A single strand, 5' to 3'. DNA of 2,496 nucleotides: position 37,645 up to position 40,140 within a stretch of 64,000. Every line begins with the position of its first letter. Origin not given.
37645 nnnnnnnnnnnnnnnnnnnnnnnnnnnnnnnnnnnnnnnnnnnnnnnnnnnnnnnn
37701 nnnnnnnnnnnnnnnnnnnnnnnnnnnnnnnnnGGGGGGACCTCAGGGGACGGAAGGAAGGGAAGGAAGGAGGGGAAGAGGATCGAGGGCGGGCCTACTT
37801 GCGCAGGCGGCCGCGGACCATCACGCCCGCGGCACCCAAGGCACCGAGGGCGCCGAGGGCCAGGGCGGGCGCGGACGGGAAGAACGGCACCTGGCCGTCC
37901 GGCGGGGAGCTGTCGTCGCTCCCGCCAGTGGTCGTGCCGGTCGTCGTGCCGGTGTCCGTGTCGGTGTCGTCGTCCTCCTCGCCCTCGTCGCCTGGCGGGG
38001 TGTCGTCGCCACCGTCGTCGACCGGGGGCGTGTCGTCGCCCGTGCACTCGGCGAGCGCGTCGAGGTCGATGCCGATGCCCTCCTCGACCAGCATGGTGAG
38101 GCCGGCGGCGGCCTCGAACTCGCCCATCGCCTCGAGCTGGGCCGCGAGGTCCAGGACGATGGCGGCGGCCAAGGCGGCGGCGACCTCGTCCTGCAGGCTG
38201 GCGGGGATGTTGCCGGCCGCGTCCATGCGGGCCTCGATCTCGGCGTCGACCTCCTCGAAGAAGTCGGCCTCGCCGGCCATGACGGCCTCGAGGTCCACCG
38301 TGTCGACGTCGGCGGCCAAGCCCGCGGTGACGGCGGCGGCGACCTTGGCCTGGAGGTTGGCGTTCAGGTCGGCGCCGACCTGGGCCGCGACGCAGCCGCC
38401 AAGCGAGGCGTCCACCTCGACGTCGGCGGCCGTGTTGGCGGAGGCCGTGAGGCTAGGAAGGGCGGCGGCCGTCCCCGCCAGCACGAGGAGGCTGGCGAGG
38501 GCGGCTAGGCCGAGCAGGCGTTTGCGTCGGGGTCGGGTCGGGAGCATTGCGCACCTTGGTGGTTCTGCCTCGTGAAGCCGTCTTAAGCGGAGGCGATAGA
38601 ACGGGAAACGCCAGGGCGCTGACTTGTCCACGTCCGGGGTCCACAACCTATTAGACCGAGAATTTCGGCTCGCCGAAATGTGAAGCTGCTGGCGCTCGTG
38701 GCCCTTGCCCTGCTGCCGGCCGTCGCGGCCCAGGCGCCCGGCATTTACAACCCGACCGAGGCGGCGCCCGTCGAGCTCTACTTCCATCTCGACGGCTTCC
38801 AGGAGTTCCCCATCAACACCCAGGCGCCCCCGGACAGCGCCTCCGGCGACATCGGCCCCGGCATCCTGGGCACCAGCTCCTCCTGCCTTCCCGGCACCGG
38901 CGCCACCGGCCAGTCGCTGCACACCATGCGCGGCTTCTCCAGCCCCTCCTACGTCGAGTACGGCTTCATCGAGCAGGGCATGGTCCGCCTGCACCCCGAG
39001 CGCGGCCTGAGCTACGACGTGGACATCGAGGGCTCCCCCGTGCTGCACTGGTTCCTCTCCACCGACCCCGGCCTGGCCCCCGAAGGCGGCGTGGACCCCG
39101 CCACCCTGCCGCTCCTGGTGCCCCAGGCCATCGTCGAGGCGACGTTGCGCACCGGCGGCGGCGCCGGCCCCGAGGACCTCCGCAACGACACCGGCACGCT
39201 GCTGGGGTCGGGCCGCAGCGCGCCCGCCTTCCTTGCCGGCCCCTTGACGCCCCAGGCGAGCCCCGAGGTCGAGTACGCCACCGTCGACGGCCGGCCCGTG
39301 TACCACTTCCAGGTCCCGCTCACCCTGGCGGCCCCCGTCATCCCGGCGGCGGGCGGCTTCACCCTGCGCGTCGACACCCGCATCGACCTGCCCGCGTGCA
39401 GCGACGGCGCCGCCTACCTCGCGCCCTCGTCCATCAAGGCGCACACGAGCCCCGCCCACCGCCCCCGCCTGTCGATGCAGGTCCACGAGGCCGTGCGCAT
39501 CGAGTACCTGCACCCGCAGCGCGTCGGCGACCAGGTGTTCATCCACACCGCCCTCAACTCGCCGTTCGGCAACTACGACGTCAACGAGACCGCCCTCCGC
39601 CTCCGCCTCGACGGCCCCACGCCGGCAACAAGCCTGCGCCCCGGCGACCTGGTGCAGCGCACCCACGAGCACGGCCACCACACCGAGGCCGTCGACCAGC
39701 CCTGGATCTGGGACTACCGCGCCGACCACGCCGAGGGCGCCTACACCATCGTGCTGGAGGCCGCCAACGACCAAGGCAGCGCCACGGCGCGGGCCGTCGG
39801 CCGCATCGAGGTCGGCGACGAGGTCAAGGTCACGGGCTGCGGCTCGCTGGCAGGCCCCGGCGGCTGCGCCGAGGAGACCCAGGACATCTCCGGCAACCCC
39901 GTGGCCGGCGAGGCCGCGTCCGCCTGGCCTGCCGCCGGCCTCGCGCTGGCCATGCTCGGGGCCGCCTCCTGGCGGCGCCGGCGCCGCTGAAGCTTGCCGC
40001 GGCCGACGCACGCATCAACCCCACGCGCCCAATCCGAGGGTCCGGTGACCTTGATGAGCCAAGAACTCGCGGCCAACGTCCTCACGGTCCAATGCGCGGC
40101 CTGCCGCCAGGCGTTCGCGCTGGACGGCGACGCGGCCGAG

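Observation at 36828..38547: Dedicated archaeosortase with an adjacent substrate carrying a non-canonical VPFFPS-TM-RGRLRK sorting signal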

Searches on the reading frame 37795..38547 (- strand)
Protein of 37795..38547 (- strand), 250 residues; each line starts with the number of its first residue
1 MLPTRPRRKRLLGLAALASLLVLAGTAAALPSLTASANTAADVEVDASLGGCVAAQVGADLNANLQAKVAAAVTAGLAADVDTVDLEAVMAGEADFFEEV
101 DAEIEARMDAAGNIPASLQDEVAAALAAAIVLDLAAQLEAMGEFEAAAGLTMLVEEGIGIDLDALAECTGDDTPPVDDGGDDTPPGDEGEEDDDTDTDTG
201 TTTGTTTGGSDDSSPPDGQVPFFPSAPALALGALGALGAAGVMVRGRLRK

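Call 3: search_protein_families(library=ncbifam, proteins=[window:37795-38547:-], max_evalue=1)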
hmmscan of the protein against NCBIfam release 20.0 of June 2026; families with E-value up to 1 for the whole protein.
window:37795-38547:- (250 aa): 1 family
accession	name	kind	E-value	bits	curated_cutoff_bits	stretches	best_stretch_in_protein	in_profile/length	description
NF040910.1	CD1375_fam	subfamily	0.52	10.1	22.5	1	106-128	18-33/34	CD1375 family protein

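Call 4: search_protein_families(library=pfam, proteins=[window:37795-38547:-], max_evalue=1)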
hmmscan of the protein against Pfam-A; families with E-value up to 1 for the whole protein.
window:37795-38547:- (250 aa): 0 families

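Call 80: list_cluster_members(proteins=[window:37798-38547:-, P0089, P0108, L016:5440-5907:+, L003:4717-5832:+, L010:4311-5693:+, P0112, P0087, P0102])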
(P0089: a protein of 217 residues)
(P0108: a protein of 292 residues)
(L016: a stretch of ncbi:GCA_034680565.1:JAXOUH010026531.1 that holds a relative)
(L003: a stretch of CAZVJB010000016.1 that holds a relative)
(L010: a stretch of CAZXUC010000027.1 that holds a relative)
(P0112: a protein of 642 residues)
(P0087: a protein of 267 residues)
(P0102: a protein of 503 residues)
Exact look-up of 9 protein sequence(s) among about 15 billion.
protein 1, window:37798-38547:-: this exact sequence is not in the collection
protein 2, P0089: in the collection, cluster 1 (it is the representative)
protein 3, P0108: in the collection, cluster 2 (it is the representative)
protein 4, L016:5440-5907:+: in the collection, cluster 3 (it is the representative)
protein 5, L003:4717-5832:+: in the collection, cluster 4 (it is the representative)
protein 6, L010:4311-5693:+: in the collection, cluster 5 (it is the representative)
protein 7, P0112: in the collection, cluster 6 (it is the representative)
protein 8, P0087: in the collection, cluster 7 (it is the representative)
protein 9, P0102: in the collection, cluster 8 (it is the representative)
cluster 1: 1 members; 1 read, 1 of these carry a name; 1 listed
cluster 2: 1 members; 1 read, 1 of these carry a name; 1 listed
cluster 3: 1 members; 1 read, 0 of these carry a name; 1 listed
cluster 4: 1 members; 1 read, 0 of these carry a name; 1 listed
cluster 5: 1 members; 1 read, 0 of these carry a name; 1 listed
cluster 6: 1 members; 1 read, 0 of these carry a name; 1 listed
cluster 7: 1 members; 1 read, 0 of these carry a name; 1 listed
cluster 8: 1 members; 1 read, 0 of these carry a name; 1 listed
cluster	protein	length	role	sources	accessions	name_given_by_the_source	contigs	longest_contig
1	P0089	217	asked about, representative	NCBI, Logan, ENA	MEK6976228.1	MAG: hypothetical protein AABY18_07790 [Candidatus Thermoplasmatota archaeon]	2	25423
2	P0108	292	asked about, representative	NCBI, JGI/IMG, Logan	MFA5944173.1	MAG: hypothetical protein WC876_06880 [Candidatus Thermoplasmatota archaeon] | hypothetical protein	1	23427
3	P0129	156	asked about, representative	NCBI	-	-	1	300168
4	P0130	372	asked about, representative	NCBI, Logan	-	-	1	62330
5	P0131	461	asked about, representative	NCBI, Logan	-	-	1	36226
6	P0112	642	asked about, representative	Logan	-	-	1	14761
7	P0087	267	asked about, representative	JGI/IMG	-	-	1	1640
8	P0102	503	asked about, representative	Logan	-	-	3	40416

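Call 82: predict_structure(protein=window:37798-38547:-)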
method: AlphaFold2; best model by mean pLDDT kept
length: 250 residues; sequences in the alignment: 1
mean_pLDDT: 54.1   pTM: 0.42
mean pLDDT of the five models: 54.1, 53.5, 52.4, 51.2, 46.8
residues with pLDDT >= 90: 0; 70-90: 61; 50-70: 78; < 50: 111
segments of 3 or more residues with pLDDT < 50: 1-47, 171-181, 186-192, 207-214, 216-250
pLDDT, mean of each block of 10 residues (from residue 1): 32 33 34 35 45 60 64 65 64 73 81 78 77 76 79 67 60 43 46 52 47 42 36 33 29
secondary structure, 60 per line:
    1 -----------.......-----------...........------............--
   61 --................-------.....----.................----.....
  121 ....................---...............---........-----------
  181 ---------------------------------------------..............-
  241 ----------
elements in order: H12-18 H30-40 H47-58 H63-78 H86-90 H95-111 H116-140 H144-158 H162-169 H226-239

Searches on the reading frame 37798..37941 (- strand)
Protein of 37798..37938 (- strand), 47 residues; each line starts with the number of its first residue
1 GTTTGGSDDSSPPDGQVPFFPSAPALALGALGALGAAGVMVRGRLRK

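Call 9: search_protein_families(library=ncbifam, proteins=[window:37798-37938:-], max_evalue=10)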
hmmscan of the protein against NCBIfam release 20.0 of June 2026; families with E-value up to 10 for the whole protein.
seq(47 aa): 0 families

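Call 32: find_homologous_proteins(query=A3, max_evalue=10)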
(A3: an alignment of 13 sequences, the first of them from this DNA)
Query A3 (13 sequences) (48 aa, profile of the alignment): 1 proteins with E <= 10 among 8000 candidates.
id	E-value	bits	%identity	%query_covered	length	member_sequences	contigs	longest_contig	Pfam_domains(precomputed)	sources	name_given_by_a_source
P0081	5.1e-12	63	46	58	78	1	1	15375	-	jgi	jgi:hypothetical protein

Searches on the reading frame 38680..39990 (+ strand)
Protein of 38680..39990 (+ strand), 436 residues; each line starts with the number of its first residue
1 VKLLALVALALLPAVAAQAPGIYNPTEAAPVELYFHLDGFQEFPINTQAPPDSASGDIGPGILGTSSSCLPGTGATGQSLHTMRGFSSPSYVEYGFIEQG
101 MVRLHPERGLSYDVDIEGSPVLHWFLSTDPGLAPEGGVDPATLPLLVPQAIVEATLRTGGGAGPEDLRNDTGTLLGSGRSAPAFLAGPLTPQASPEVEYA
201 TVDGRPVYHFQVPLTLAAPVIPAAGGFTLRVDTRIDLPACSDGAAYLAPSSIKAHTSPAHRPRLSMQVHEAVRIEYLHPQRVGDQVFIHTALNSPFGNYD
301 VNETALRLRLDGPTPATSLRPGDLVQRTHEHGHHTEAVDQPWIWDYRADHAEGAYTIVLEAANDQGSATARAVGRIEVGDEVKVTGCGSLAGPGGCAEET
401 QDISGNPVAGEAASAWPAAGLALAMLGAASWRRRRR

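Call 3: search_protein_families(library=ncbifam, proteins=[window:38680-39990:+], max_evalue=1)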
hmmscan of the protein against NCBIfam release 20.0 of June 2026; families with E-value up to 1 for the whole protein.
window:38680-39990:+ (436 aa): 2 families
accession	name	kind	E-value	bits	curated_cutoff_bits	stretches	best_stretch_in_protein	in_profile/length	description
NF006401.0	PRK08651.1-4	equivalog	0.28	10.1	381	1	29-64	120-155/376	succinyl-diaminopimelate desuccinylase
TIGR01167.1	LPXTG_anchor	domain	0.59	10.9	15.9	1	411-436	8-33/34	LPXTG cell wall anchor domain-containing protein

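Call 4: search_protein_families(library=pfam, proteins=[window:38680-39990:+], max_evalue=1)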
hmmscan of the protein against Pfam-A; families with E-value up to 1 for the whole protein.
window:38680-39990:+ (436 aa): 0 families

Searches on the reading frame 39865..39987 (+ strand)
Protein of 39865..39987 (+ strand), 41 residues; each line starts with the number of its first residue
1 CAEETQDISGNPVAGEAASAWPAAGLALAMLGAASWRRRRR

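Call 9: search_protein_families(library=ncbifam, proteins=[window:39865-39987:+], max_evalue=10)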
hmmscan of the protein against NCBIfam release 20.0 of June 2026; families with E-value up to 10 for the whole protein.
seq(41 aa): 4 families
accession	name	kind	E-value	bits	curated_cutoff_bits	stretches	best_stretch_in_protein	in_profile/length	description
TIGR03901.2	MYXO-CTERM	domain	0.004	17.5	20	1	13-41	8-34/34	MYXO-CTERM sorting domain-containing protein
TIGR01167.1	LPXTG_anchor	domain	0.0069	17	15.9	1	15-41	6-33/34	LPXTG cell wall anchor domain-containing protein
TIGR03501.1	GlyGly_CTERM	domain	0.035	14.9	15.5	1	25-40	7-22/22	GlyGly-CTERM sorting domain-containing protein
TIGR02595.1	PEP_CTERM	domain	0.093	13.6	16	1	24-41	8-24/24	PEP-CTERM sorting domain-containing protein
